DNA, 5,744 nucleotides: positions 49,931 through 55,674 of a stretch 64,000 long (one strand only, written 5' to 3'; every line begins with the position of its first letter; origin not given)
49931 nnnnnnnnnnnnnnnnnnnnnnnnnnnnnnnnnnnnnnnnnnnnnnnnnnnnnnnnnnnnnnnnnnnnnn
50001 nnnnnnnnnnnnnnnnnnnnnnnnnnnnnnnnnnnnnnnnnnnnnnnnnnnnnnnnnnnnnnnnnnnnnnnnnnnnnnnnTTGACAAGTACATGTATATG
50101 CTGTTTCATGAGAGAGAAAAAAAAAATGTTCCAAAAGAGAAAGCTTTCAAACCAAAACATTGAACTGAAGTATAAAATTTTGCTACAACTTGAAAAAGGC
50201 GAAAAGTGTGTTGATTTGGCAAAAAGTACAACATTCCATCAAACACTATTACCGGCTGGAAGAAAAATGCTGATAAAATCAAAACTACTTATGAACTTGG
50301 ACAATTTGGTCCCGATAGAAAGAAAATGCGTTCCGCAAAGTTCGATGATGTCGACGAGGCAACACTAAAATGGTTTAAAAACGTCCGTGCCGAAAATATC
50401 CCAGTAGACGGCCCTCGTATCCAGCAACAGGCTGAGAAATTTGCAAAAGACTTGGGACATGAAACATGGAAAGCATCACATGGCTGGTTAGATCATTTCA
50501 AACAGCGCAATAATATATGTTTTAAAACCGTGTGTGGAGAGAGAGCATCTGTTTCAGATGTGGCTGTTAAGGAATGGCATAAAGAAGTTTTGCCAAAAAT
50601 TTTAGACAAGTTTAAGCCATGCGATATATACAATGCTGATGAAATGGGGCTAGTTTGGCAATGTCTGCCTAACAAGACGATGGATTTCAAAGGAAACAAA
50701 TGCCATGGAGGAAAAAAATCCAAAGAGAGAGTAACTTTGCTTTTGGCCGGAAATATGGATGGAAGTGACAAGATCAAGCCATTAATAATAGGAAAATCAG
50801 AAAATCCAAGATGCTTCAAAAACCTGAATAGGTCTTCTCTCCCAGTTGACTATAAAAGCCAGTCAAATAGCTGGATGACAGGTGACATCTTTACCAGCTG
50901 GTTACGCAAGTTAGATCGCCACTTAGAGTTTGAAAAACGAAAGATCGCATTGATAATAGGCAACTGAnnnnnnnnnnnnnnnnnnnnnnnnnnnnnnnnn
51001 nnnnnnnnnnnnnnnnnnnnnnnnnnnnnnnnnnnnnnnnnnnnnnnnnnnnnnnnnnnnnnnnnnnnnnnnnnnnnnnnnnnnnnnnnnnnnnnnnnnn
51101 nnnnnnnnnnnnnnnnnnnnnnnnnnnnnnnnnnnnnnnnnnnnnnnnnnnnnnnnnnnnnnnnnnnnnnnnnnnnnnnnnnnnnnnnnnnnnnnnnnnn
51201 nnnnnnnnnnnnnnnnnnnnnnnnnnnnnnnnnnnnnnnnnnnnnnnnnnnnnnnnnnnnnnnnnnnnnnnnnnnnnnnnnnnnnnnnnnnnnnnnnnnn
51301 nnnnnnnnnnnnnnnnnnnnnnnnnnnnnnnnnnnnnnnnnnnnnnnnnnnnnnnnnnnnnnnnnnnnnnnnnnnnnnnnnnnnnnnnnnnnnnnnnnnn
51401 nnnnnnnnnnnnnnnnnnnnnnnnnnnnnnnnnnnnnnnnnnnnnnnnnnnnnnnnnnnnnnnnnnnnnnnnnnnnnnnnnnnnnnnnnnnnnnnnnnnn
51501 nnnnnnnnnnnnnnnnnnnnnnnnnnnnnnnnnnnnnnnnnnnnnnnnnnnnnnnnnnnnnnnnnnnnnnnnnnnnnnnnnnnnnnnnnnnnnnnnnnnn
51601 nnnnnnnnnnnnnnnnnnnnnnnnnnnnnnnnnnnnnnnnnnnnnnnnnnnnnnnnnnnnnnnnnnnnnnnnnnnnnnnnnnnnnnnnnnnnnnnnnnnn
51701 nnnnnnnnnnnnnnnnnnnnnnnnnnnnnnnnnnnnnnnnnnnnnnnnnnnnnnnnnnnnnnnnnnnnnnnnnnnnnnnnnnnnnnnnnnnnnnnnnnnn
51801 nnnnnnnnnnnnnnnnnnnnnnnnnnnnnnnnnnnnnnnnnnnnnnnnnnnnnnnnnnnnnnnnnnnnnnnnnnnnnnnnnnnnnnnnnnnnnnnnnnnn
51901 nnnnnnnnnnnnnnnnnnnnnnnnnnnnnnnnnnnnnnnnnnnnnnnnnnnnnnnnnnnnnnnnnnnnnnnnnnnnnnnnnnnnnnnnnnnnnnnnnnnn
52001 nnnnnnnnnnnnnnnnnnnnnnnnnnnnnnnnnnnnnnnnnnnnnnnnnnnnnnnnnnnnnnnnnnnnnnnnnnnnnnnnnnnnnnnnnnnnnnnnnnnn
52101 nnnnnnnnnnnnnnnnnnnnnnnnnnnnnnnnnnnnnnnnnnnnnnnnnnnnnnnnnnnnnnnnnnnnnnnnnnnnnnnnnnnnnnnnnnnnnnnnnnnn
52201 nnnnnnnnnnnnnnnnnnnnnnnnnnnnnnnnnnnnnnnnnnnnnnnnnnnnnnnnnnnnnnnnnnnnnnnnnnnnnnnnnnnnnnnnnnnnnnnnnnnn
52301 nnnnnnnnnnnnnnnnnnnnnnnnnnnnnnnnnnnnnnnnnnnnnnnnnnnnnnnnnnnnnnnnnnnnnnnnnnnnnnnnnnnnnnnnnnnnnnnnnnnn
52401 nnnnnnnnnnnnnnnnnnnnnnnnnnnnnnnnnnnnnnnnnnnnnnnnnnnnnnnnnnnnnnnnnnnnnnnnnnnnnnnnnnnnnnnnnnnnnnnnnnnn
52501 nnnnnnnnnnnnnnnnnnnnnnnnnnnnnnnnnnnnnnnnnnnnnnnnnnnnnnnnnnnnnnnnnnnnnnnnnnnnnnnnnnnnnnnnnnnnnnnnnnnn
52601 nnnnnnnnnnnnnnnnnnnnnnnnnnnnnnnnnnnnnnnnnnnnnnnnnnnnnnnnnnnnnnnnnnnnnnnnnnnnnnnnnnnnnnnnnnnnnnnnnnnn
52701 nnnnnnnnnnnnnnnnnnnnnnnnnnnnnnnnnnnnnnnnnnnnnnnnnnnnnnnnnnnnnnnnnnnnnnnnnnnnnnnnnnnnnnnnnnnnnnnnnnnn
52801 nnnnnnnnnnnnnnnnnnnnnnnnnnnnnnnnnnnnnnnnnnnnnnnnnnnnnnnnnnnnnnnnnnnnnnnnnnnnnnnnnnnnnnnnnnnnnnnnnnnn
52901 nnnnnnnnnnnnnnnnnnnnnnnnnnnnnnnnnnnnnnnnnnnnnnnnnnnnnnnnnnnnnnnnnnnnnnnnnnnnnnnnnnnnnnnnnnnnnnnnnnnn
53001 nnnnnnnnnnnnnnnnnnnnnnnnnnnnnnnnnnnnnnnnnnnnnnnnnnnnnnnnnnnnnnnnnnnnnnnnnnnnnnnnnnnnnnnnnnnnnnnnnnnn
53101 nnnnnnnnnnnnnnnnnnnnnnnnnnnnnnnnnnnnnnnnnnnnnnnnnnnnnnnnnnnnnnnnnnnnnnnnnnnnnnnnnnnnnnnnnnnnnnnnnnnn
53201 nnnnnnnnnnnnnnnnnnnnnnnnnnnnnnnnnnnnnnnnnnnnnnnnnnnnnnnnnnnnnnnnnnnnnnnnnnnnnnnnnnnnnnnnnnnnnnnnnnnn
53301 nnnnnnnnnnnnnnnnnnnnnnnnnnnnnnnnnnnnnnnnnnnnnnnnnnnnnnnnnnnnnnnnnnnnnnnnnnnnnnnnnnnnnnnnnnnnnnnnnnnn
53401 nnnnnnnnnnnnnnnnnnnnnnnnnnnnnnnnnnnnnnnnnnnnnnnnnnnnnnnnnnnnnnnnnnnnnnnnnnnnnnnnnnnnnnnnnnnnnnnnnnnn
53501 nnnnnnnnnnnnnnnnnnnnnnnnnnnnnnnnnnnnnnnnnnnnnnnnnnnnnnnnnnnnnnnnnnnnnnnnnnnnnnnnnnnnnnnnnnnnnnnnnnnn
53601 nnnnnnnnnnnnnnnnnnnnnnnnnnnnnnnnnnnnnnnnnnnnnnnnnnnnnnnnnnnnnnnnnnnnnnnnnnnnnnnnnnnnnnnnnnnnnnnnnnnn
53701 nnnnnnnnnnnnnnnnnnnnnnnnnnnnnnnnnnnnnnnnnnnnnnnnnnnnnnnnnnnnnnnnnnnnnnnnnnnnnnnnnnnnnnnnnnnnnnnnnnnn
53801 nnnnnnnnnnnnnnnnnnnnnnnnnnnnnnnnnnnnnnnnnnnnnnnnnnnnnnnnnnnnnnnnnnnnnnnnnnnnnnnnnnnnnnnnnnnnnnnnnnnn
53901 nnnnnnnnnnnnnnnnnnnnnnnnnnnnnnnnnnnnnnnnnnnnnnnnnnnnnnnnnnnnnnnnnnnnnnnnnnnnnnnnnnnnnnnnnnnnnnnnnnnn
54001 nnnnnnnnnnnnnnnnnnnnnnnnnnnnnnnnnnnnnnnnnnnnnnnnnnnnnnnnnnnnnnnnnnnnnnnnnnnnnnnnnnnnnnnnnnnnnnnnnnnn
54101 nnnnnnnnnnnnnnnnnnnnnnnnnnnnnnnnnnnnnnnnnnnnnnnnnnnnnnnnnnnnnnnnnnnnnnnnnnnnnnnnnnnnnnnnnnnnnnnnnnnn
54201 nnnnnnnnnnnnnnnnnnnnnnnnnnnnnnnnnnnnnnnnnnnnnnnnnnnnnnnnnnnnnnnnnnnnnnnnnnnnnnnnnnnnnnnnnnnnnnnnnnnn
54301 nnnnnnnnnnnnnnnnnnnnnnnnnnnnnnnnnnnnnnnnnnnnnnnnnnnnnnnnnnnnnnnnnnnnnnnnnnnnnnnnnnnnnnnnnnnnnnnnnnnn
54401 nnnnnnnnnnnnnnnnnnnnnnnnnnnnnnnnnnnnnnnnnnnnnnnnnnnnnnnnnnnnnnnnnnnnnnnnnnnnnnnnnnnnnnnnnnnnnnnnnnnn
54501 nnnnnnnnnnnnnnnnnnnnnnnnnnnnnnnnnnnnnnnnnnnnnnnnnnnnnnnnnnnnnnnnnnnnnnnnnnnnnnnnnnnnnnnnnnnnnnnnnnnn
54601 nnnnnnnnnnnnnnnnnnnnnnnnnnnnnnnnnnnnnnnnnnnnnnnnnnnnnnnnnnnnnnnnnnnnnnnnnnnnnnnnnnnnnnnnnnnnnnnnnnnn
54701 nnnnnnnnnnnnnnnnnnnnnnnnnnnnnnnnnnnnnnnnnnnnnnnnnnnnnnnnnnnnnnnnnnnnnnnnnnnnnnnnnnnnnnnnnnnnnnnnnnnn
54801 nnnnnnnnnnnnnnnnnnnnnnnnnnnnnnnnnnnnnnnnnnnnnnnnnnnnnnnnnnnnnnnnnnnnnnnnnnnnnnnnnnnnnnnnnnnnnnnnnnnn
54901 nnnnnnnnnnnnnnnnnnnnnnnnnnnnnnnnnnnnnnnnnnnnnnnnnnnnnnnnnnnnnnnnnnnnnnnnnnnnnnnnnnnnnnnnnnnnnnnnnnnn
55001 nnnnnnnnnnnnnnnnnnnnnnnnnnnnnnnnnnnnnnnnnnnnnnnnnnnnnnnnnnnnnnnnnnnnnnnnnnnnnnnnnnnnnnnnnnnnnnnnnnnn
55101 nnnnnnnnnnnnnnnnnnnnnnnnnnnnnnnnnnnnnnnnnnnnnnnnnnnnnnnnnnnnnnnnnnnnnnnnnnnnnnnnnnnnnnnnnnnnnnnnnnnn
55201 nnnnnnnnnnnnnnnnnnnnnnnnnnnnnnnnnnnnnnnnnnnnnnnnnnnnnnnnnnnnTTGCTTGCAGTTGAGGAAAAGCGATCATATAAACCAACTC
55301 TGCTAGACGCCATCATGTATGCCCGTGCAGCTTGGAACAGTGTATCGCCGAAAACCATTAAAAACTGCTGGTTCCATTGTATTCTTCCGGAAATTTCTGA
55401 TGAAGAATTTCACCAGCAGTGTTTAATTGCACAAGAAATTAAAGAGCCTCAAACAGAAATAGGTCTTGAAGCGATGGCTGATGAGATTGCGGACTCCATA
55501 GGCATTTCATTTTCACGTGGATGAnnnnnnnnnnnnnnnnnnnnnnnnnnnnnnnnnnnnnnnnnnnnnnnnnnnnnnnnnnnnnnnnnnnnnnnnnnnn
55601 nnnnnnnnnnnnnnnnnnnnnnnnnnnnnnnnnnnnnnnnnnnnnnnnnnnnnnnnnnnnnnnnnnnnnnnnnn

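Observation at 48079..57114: Three-level nested DNA-transposon stack with datable insertion order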

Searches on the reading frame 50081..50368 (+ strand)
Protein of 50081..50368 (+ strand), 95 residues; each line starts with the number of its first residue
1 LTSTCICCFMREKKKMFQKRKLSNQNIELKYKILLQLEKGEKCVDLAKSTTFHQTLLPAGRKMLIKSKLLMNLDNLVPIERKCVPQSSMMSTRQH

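Call 3: search_protein_families(library=pfam, proteins=[window:50081-50368:+], max_evalue=0.01)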
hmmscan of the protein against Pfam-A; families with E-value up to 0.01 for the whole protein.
window:50081-50368:+ (95 aa): 0 families

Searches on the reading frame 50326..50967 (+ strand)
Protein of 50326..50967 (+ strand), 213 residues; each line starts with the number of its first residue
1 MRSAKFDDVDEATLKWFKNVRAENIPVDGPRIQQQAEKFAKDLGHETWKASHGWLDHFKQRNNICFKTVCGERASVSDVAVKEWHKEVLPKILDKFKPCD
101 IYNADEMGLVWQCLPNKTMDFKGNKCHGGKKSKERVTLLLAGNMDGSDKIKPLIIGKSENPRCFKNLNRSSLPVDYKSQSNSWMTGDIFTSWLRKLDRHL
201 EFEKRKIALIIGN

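Call 3: search_protein_families(library=pfam, proteins=[window:50326-50967:+], max_evalue=0.01)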
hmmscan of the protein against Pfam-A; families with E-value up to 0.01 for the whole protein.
window:50326-50967:+ (213 aa): 2 families
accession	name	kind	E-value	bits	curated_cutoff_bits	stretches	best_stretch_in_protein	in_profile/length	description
PF03184.25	DDE_1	-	2.6e-21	76.4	22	1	133-212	1-83/177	DDE superfamily endonuclease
PF03221.22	HTH_Tnp_Tc5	-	5.3e-16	58.8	22.2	1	6-67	1-65/66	Tc5 transposase DNA-binding domain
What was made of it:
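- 48840..51026 (+): Pogo/Tigger element, 5' part: TIR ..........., three copies of the 15-nt end motif, and the N-terminal two-thirds of the transposase pseudogene (CDS starts at 50108). Pfam HTH_Tnp_Tc5 5e-16 and DDE_1 3e-21 (call 3).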

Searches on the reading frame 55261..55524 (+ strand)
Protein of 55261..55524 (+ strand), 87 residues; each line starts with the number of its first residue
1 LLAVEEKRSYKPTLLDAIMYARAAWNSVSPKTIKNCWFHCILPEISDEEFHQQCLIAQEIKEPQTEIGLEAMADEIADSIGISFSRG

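Call 3: search_protein_families(library=pfam, proteins=[window:55261-55524:+], max_evalue=0.01)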
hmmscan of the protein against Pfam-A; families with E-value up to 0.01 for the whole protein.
window:55261-55524:+ (87 aa): 1 family
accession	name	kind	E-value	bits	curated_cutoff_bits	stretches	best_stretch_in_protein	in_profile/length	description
PF03184.25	DDE_1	-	0.00018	21.6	22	1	8-37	148-177/177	DDE superfamily endonuclease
